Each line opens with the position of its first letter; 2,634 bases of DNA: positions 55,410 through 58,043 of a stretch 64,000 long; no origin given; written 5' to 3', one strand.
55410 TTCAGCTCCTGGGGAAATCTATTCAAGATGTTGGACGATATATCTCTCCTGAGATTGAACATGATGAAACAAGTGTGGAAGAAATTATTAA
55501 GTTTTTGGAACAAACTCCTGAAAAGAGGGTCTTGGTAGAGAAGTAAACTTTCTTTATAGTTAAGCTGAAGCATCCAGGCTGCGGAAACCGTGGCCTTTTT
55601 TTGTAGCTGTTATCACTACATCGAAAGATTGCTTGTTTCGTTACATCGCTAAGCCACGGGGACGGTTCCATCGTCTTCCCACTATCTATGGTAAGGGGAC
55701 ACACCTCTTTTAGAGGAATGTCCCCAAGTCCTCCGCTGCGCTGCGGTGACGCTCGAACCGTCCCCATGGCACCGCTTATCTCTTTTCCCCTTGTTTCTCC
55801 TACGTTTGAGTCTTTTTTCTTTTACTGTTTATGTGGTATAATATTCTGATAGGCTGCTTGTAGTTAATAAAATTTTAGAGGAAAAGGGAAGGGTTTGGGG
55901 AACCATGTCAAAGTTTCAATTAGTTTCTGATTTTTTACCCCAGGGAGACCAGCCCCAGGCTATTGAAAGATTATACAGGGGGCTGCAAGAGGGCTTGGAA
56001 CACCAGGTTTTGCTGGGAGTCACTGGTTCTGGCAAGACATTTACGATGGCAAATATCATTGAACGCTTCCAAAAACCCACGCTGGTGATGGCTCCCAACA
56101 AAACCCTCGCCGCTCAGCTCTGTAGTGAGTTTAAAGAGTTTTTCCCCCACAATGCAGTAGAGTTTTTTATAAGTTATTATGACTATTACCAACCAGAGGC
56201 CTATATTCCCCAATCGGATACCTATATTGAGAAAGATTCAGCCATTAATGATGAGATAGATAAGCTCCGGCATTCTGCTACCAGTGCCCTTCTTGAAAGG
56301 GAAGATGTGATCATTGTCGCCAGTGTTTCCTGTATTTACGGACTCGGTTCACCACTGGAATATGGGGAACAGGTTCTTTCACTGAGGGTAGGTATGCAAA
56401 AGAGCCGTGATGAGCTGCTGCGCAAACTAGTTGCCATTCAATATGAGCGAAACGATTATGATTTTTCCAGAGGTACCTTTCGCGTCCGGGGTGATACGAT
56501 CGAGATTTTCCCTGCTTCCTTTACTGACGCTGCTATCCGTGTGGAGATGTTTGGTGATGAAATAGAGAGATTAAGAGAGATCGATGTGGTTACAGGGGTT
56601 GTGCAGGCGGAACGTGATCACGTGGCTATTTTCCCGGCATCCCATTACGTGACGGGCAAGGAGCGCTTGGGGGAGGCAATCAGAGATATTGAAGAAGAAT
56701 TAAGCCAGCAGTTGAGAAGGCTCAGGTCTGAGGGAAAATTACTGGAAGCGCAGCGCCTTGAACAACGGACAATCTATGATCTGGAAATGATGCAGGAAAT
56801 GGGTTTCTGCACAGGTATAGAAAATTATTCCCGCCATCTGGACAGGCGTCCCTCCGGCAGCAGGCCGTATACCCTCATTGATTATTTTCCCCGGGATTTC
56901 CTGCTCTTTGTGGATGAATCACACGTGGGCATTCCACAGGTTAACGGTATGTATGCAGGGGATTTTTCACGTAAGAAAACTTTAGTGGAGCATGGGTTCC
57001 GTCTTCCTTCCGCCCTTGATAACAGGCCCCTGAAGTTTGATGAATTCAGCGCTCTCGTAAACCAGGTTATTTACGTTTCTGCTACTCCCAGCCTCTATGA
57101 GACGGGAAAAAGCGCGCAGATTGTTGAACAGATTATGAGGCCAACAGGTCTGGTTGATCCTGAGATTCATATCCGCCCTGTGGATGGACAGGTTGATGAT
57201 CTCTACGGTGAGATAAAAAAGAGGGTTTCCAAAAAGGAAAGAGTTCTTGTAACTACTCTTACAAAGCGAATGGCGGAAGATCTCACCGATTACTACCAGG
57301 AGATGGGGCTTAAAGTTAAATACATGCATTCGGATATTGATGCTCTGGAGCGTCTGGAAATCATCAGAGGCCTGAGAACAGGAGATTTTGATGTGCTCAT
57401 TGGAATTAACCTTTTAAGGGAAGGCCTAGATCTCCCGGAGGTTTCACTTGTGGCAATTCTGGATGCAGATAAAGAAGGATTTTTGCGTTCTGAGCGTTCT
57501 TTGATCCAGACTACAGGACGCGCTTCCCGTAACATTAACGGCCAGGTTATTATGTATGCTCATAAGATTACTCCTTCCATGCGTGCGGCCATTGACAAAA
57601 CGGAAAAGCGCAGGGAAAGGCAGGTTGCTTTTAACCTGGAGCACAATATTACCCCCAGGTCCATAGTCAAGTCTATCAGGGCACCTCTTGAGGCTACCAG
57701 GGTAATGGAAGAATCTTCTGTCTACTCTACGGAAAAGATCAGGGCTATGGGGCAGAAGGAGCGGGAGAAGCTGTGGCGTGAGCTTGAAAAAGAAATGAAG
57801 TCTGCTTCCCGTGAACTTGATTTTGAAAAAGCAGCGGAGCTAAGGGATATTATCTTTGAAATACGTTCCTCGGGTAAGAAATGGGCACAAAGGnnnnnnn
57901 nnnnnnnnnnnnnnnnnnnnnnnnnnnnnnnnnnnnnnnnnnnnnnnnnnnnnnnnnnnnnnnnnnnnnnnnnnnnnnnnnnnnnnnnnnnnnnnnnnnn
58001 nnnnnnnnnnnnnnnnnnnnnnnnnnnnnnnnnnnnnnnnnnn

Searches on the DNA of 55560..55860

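Call 14: search_rna_families(source=window, start=55560, end=55860, threshold=evalue, max_evalue=10, show_alignments=2)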
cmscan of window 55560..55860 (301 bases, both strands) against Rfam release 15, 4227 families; matches with E-value up to 10: 1.
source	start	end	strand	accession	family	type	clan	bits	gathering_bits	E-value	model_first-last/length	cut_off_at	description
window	55560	55605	+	RF04319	BTncRNA_FopS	Gene; sRNA;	-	15.5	56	5.3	28-71/71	5'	Bacteroidetes FopS (family of paralogous sRNAs)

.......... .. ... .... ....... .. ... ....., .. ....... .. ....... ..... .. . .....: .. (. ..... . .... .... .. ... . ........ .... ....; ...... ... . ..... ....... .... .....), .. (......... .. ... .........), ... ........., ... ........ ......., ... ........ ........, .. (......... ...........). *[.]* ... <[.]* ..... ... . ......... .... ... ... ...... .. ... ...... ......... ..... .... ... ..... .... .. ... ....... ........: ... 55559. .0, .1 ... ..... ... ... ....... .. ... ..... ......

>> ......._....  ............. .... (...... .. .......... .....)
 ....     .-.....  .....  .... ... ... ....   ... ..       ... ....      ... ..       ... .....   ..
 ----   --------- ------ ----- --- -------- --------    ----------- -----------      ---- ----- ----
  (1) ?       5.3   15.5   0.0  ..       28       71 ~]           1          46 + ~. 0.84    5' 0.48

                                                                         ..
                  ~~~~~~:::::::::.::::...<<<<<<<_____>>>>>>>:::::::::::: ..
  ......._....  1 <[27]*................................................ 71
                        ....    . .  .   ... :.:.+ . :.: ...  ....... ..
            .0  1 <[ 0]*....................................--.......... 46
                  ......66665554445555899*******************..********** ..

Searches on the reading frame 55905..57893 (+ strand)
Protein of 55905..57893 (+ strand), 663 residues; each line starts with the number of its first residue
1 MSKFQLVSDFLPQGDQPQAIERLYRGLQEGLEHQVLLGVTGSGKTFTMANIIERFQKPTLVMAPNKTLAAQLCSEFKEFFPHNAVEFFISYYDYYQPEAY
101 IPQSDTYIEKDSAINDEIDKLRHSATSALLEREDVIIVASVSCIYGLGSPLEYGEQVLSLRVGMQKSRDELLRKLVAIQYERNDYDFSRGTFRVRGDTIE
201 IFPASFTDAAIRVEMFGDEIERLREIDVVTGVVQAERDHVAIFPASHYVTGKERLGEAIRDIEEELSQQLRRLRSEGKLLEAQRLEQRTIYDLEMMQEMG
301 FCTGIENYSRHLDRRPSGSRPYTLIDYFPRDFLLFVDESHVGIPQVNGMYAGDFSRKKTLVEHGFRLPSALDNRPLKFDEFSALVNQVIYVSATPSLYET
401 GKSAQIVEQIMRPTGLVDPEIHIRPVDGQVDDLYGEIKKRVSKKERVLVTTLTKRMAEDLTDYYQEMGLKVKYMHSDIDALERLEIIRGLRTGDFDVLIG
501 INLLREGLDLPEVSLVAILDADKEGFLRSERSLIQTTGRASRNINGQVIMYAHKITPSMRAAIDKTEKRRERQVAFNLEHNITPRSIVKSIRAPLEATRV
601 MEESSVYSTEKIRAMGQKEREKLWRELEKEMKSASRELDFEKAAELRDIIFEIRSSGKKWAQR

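Call 52: find_homologous_proteins(query=window:55905-57893:+, max_evalue=1e-100)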
Query window:55905-57893:+ (663 aa): 8000 proteins with E <= 1e-100 among 8000 candidates; the best 120 are listed.
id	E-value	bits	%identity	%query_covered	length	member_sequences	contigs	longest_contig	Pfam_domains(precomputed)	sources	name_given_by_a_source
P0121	0.0e+0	1405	95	100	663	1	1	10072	PF00270.36,PF02151.26,PF17757.7,PF00271.38,PF27431.1,PF04851.22,PF12344.15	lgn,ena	-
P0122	0.0e+0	1364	92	100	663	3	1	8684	PF00270.36,PF02151.26,PF17757.7,PF00271.38,PF27431.1,PF04851.22,PF12344.15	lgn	-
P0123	0.0e+0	1254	84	100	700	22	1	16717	PF00270.36,PF02151.26,PF17757.7,PF00271.38,PF27431.1,PF04851.22,PF12344.15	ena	-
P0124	0.0e+0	1240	83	100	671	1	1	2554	PF00270.36,PF02151.26,PF17757.7,PF00271.38,PF27431.1,PF04851.22,PF12344.15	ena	-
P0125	0.0e+0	1228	83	99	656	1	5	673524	PF00270.36,PF02151.26,PF17757.7,PF00271.38,PF27431.1,PF04851.22,PF12344.15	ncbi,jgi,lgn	ncbi:MAG: excinuclease ABC subunit UvrB [Dethiobacteria bacterium]|jgi:excinuclease ABC subunit B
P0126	0.0e+0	1227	84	99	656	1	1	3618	PF00270.36,PF02151.26,PF17757.7,PF00271.38,PF27431.1,PF04851.22,PF12344.15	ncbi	-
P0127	0.0e+0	1227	83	99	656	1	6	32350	PF00270.36,PF02151.26,PF17757.7,PF00271.38,PF27431.1,PF04851.22,PF12344.15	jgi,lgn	jgi:excinuclease ABC subunit B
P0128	0.0e+0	1227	83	99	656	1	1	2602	PF00270.36,PF02151.26,PF17757.7,PF00271.38,PF27431.1,PF04851.22,PF12344.15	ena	-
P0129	0.0e+0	1226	83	99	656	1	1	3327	PF00270.36,PF02151.26,PF17757.7,PF00271.38,PF27431.1,PF04851.22,PF12344.15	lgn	-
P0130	0.0e+0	1226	83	99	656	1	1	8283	PF00270.36,PF02151.26,PF17757.7,PF00271.38,PF27431.1,PF04851.22,PF12344.15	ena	-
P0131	0.0e+0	1225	83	99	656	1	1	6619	PF00270.36,PF02151.26,PF17757.7,PF00271.38,PF27431.1,PF04851.22,PF12344.15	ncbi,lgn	-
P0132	0.0e+0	1225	83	99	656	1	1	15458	PF00270.36,PF02151.26,PF17757.7,PF00271.38,PF27431.1,PF04851.22,PF12344.15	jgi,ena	jgi:excinuclease ABC subunit B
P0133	0.0e+0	1225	83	99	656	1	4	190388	PF00270.36,PF02151.26,PF17757.7,PF00271.38,PF27431.1,PF04851.22,PF12344.15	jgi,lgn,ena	jgi:excinuclease ABC subunit B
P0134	0.0e+0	1224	83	99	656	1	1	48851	PF00270.36,PF02151.26,PF17757.7,PF00271.38,PF27431.1,PF04851.22,PF12344.15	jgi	jgi:excinuclease ABC subunit B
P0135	0.0e+0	1224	83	99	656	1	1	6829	PF00270.36,PF02151.26,PF17757.7,PF00271.38,PF27431.1,PF04851.22,PF12344.15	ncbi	-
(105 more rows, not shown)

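Call 54: find_encoding_contigs(protein=P0121, flank=4000, max_places=4)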
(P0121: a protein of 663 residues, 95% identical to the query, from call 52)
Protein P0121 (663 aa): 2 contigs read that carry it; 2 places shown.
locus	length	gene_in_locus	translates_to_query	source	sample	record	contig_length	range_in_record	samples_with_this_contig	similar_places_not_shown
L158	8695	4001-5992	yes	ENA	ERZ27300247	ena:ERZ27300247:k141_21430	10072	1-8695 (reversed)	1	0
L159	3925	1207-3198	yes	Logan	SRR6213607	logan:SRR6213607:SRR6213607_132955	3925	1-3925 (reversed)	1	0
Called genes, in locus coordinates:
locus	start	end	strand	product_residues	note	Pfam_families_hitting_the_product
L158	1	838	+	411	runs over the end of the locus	PF11932:DUF3450 (faint), PF24161:CCDC39 (faint), PF24568:CC_PcsB, PF01551:Peptidase_M23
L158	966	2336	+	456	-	PF22694:CtpB_N-like, PF00595:PDZ, PF13180:PDZ_2, PF17820:PDZ_6, PF03572:Peptidase_S41, PF01471:PG_binding_1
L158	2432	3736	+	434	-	PF13180:PDZ_2 (weak), PF17820:PDZ_6 (weak)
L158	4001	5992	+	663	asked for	PF00270:DEAD (weak), PF04851:ResIII, PF17757:UvrB_inter, PF27431:UvrB_3rd, PF00271:Helicase_C, PF12344:UvrB, PF02151:UVR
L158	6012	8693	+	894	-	?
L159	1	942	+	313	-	?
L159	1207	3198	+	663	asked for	PF00270:DEAD (weak), PF04851:ResIII, PF17757:UvrB_inter, PF27431:UvrB_3rd, PF00271:Helicase_C, PF12344:UvrB, PF02151:UVR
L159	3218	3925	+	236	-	?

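Call 55: find_encoding_contigs(protein=P0122, flank=4000, max_places=4)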
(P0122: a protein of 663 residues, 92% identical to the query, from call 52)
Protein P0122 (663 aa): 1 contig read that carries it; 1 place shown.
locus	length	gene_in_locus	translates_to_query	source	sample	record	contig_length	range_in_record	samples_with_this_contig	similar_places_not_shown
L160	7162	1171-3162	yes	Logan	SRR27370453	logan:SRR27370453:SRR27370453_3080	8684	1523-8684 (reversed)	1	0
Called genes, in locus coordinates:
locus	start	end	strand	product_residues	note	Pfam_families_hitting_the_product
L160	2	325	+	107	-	?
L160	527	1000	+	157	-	-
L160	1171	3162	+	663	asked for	PF00270:DEAD (weak), PF04851:ResIII, PF17757:UvrB_inter, PF27431:UvrB_3rd, PF00271:Helicase_C, PF12344:UvrB, PF02151:UVR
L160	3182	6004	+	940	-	PF00005:ABC_tran (faint), PF02463:SMC_N (faint), PF03193:RsgA_GTPase (faint), PF13191:AAA_16 (faint), PF13304:AAA_21 (faint), PF13476:AAA_23 (faint), PF17760:UvrA_inter, PF17755:UvrA_DNA-bind, +3 more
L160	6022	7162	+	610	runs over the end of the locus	PF01541:GIY-YIG, PF27096:UvrC_M, PF02151:UVR, PF22920:UvrC_RNaseH, PF08459:UvrC_RNaseH_dom, PF14520:HHH_5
